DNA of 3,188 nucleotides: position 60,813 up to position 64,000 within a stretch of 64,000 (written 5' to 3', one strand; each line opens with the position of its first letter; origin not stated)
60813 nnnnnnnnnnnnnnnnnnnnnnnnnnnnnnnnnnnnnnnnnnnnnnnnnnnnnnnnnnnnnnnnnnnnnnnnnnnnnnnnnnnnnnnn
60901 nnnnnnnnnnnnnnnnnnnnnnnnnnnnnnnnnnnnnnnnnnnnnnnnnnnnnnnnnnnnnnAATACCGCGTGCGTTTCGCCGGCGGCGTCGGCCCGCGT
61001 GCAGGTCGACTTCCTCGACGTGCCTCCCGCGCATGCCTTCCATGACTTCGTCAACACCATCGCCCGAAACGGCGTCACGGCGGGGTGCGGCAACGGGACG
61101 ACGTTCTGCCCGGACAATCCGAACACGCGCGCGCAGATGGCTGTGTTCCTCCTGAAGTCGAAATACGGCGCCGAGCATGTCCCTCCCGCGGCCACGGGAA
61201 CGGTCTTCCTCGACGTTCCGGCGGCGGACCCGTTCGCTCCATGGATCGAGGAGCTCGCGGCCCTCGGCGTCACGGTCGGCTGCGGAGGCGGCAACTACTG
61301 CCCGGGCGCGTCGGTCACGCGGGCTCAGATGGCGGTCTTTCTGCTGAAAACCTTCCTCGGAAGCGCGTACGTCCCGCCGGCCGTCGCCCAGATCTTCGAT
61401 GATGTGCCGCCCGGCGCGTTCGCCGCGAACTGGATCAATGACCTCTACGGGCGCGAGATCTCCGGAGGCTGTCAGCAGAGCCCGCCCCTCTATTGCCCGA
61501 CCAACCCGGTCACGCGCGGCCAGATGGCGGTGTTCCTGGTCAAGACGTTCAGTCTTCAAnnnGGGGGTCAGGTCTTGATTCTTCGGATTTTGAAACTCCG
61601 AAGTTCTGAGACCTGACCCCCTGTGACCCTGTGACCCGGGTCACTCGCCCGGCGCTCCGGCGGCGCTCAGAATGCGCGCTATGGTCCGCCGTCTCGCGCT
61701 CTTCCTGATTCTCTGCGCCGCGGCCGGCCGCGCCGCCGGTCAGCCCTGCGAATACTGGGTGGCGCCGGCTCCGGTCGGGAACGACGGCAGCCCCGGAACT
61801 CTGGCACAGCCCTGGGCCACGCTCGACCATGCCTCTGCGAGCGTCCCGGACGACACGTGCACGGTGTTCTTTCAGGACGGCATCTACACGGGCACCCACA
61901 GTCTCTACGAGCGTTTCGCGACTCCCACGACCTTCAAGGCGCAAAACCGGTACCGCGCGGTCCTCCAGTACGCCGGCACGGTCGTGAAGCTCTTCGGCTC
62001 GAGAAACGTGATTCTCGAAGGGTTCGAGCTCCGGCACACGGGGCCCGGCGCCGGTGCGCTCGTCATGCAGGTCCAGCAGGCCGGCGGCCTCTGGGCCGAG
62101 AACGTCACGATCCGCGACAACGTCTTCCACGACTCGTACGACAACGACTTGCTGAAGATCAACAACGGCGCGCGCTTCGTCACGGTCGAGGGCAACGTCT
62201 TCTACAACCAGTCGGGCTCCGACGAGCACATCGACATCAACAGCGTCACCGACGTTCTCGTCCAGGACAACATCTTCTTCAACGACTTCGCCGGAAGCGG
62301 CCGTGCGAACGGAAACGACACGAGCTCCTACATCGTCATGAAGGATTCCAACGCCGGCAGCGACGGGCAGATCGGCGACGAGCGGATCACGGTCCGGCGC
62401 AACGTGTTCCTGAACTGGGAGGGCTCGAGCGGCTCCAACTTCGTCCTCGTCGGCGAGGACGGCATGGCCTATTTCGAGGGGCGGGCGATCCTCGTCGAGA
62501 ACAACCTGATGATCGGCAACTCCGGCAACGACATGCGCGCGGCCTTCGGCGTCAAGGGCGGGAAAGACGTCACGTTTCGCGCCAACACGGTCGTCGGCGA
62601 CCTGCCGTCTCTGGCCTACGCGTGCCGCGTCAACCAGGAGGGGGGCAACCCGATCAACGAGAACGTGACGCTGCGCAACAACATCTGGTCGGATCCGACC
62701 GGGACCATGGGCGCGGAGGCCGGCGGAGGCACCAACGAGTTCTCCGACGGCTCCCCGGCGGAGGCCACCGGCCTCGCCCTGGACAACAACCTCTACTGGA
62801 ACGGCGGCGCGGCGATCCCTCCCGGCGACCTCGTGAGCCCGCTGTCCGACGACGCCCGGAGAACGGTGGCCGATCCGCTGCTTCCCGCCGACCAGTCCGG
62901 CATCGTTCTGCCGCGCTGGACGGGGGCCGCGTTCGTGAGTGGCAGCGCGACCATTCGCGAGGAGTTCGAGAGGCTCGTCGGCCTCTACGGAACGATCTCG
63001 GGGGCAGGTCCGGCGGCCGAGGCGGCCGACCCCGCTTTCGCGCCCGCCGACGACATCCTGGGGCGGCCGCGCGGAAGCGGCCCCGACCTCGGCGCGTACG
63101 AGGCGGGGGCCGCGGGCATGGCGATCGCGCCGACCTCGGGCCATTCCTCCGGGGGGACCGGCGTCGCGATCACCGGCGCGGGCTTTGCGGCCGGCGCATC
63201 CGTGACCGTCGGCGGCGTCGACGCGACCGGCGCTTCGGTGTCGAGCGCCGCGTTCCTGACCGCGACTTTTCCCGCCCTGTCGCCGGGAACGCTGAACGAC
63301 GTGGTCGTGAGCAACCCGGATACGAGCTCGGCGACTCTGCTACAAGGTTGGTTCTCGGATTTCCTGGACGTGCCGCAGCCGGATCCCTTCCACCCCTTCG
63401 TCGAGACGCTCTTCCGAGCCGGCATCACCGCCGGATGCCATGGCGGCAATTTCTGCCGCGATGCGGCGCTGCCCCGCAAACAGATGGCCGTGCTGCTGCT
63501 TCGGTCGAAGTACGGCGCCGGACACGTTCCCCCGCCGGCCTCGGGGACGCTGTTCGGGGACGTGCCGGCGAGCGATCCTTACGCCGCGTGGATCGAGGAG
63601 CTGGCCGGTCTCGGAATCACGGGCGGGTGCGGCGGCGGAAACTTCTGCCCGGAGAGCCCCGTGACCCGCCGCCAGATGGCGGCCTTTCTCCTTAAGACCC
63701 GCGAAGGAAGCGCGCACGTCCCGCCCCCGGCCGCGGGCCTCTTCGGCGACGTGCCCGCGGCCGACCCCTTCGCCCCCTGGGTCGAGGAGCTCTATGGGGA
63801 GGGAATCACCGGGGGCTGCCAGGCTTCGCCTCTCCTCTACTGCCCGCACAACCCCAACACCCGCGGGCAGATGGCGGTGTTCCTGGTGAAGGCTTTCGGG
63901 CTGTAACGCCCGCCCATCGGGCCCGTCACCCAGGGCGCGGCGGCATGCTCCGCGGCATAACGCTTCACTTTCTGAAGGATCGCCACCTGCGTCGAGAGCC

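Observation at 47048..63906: Six-gene tandem locus of secreted enzymes that all carry one shared C-terminal triple Cys-containing SLH-like module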

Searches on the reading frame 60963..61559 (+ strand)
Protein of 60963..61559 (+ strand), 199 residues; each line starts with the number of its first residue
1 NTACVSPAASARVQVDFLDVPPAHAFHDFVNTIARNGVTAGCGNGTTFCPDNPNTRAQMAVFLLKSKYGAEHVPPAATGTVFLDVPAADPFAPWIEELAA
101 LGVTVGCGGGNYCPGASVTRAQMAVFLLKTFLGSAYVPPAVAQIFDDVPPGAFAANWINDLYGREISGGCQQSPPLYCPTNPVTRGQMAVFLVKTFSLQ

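Call 58: predict_structure(alignment_id=A3)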
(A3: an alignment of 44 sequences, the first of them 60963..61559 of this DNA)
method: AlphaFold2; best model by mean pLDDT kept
length: 199 residues; sequences in the alignment: 44
mean_pLDDT: 93.1   pTM: 0.87
mean pLDDT of the five models: 93.1, 92.9, 92.3, 92.1, 91.6
residues with pLDDT >= 90: 176; 70-90: 9; 50-70: 3; < 50: 11
segments of 3 or more residues with pLDDT < 50: 1-9
pLDDT, mean of each block of 10 residues (from residue 1): 46 76 96 94 88 98 98 98 98 99 97 98 98 97 96 97 96 97 98 97
secondary structure, 60 per line:
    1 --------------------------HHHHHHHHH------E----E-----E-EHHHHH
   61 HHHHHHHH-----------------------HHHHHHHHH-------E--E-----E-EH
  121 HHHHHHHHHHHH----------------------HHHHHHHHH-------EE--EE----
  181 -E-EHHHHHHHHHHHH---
elements in order: H27-35 H56-68 H92-100 H120-132 H155-163 H185-196

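Call 62: fold_search(model_id=the predicted structure, library=pdb)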
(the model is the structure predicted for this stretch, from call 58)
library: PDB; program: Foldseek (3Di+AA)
matches with E <= 10: 45; with E <= 0.001: 15
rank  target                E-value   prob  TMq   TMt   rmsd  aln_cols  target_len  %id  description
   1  3pyw                  4.7e-08  1.00  0.72  0.80   3.9       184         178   23  The structure of the SLH domain from B. anthracis surface array protein at 1.8A (released 2011-04-27)
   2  6bt4                  4.3e-07  1.00  0.67  0.80   4.2       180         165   22  Crystal structure of the SLH domain of Sap from Bacillus anthracis in complex with a pyruvylated SCWP unit (released 2018-03-21)
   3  6cwh_C                2.7e-06  1.00  0.69  0.82   2.9       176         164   15  Crystal structure of SpaA-SLH in complex with 4,6-Pyr-beta-D-ManNAcOMe (P1) (released 2018-08-15)
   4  7sv4                  7.2e-06  1.00  0.67  0.77   3.3       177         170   17  Crystal structure of SpaA-SLH in complex with 4,6-Pyr-beta-D-ManNAc-(1->4)-beta-D-GlcNAc-(1->3)-4,6-Pyr-beta-D-ManNAcOMe (released 2022-03-09)
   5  6cwc_A                7.6e-06  1.00  0.69  0.82   2.9       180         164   15  Crystal structure of SpaA-SLH (released 2018-08-15)
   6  6cwc_B                8.0e-06  1.00  0.69  0.82   2.7       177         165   17  Crystal structure of SpaA-SLH (released 2018-08-15)
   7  6cwr                  8.0e-06  1.00  0.68  0.81   3.5       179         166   15  Crystal structure of SpaA-SLH/G46A/G109A in complex with 4,6-Pyr-beta-D-ManNAcOMe (released 2018-08-15)
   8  7sv3                  1.0e-05  1.00  0.67  0.77   3.7       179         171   17  Crystal structure of SpaA-SLH in complex with 4,6-Pyr-beta-D-ManNAc-(1->4)-beta-D-GlcNAcOMe (released 2022-03-09)
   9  6cwf_A                1.9e-05  1.00  0.68  0.81   3.3       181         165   16  Crystal structure of SpaA-SLH in complex with 4,6-Pyr-beta-D-ManNAcOMe (released 2018-08-15)
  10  7sv6                  2.4e-05  1.00  0.67  0.80   3.8       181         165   14  Crystal structure of SpaA-SLH/G46A/G109A in complex with 4,6-Pyr-beta-D-ManNAc-(1->4)-beta-D-GlcNAcOMe (released 2022-03-09)
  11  7sv5_B                4.1e-05  1.00  0.65  0.78   4.0       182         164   14  Crystal structure of SpaA-SLH/G109A in complex with 4,6-Pyr-beta-D-ManNAc-(1->4)-beta-D-GlcNAcOMe (released 2022-03-09)
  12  7sv5_A                4.5e-05  1.00  0.67  0.79   4.3       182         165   15  Crystal structure of SpaA-SLH/G109A in complex with 4,6-Pyr-beta-D-ManNAc-(1->4)-beta-D-GlcNAcOMe (released 2022-03-09)
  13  6cwm                  5.3e-05  1.00  0.65  0.75   4.2       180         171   16  Crystal structure of SpaA-SLH/G109A (released 2018-08-15)
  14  6cwn                  6.6e-05  1.00  0.65  0.78   3.9       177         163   15  Crystal structure of SpaA-SLH/G109A in complex with 4,6-Pyr-beta-D-ManNAcOMe (released 2018-08-15)
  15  6cwl_B                2.0e-04  1.00  0.62  0.82   3.7       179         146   14  Crystal structure of SpaA-SLH in complex with beta-D-GlcNAc-(1->3)-4,6-Pyr-beta-D-ManNAcOMe (released 2018-08-15)
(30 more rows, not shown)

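Call 75: search_protein_representatives(alignment_id=A3)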
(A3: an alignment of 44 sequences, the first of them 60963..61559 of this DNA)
Query: 44 sequences, 200 profile positions. Proteins with E-value up to 0.001 (for the whole library): 134306; up to 1e-10: 63143; up to 1e-30: 7609. The best 150 are listed.
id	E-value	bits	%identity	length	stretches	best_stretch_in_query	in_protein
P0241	2.1e-183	621.5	-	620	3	20-199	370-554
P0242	1.3e-180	612.5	-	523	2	17-199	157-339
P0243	3.6e-158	539.2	-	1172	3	14-197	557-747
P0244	2.8e-134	461.2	-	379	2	48-197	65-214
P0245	4.8e-124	427.8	-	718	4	22-199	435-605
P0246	1.4e-114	396.9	-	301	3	17-199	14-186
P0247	4.0e-111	385.6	-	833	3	19-199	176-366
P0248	2.0e-110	383.3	-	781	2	10-189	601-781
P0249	3.6e-109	379.2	-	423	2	15-199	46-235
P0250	2.3e-104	363.5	-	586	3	17-199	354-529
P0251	2.8e-104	363.2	-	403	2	14-194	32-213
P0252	7.7e-104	361.8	-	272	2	49-176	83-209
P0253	1.1e-103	361.3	-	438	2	20-199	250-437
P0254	1.2e-103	361.2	-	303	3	82-176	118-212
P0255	9.4e-102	355.0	-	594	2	51-162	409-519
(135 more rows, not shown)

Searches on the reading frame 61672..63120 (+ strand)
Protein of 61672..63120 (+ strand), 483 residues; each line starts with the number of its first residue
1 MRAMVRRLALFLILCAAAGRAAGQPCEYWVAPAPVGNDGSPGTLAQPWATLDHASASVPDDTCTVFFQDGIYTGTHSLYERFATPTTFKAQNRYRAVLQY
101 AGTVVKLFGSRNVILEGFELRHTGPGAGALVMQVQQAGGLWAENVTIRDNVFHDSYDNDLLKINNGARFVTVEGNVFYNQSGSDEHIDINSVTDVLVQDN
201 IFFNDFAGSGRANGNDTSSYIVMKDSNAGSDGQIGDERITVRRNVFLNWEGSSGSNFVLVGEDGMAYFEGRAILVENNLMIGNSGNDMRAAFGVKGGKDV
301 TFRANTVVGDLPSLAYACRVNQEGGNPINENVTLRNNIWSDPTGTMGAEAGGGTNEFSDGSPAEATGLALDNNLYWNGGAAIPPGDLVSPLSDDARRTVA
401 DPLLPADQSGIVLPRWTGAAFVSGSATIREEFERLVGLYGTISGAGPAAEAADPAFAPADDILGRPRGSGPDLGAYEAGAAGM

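Call 43: search_solved_structures(query=window:61672-63120:+, max_evalue=1)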
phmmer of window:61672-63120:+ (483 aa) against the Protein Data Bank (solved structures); distinct sequences matched with E-value up to 1: 2.
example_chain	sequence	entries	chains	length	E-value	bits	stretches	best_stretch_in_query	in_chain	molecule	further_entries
3vst_A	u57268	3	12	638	0.15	14.2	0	28-73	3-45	Xylosidase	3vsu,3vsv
3ivd_A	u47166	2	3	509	0.28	13.4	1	143-182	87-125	Nucleotidase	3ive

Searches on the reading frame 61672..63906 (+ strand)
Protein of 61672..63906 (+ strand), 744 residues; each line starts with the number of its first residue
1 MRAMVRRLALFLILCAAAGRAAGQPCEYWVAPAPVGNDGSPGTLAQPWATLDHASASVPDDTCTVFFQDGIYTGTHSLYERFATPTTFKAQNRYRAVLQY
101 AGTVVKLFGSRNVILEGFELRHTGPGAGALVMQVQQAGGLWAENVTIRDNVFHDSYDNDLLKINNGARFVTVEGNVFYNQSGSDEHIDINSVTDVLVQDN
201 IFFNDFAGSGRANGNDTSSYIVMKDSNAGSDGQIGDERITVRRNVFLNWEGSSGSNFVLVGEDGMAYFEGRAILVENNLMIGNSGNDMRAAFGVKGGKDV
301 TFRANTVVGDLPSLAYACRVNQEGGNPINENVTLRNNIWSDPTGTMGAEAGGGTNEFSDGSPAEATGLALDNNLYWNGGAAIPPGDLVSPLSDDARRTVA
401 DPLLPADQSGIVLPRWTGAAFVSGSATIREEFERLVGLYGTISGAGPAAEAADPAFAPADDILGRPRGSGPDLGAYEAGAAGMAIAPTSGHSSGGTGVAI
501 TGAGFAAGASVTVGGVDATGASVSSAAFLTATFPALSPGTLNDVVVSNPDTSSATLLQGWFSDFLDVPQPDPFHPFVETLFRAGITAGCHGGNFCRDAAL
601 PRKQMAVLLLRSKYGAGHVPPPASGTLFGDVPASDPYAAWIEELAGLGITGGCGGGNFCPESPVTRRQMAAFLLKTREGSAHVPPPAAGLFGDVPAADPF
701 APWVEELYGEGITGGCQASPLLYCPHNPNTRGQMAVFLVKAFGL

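Call 4: search_protein_families(library=pfam, proteins=[window:61672-63906:+], max_evalue=0.01)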
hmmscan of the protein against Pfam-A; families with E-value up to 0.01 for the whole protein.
window:61672-63906:+ (744 aa): 3 families
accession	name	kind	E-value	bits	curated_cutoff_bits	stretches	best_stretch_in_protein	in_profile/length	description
PF00395.25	SLH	-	1.3e-10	41.5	20.8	1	628-670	2-44/44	S-layer homology domain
PF01833.30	TIG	-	5.5e-07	29.9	20.9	1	484-553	5-77/84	IPT/TIG domain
PF00544.25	Pectate_lyase_4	-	0.0092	16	24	0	108-180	58-137/211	Pectate lyase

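Call 5: search_protein_families(library=ncbifam, proteins=[window:61672-63906:+], max_evalue=0.01)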
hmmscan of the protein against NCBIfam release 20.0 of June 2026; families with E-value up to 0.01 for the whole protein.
window:61672-63906:+ (744 aa): 2 families
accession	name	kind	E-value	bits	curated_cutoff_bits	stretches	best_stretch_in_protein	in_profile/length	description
NF058597.1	CoaZ_rpt_PGGG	domain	9.7e-05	22.4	30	1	485-553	8-78/88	choice-of-anchor Z repeating domain-containing protein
NF033190.2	inl_like_NEAT_1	exception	0.00011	20.7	1275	1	576-675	654-750/754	NEAT domain-containing leucine-rich repeat protein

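Call 65: find_encoding_contigs(protein=window:61672-63906:+, flank=10000, max_places=3)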
Protein window:61672-63906:+ (744 aa): 3 contigs read that carry it; 2 places shown.
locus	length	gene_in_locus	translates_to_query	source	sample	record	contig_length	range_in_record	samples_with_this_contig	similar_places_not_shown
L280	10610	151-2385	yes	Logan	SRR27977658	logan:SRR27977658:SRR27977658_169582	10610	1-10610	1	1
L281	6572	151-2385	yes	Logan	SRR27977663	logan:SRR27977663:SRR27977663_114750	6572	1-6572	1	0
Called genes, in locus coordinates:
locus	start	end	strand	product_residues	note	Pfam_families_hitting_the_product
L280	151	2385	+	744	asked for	PF01833:TIG (weak), PF00395:SLH (weak)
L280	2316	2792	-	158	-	PF07969:Amidohydro_3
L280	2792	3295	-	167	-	PF13474:SnoaL_3, PF14534:DUF4440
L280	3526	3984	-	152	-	-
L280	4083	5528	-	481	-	PF02310:B12-binding, PF04055:Radical_SAM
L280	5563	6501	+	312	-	PF03279:Lip_A_acyltrans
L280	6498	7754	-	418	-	PF04055:Radical_SAM, PF13186:SPASM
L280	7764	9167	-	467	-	PF16217:M64_N, PF09471:Peptidase_M64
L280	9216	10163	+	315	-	PF00291:PALP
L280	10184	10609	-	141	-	?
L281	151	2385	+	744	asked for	PF01833:TIG (weak), PF00395:SLH (weak)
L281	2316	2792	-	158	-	PF07969:Amidohydro_3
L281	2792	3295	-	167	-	PF13474:SnoaL_3, PF14534:DUF4440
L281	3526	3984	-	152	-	-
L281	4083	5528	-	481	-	PF02310:B12-binding, PF04055:Radical_SAM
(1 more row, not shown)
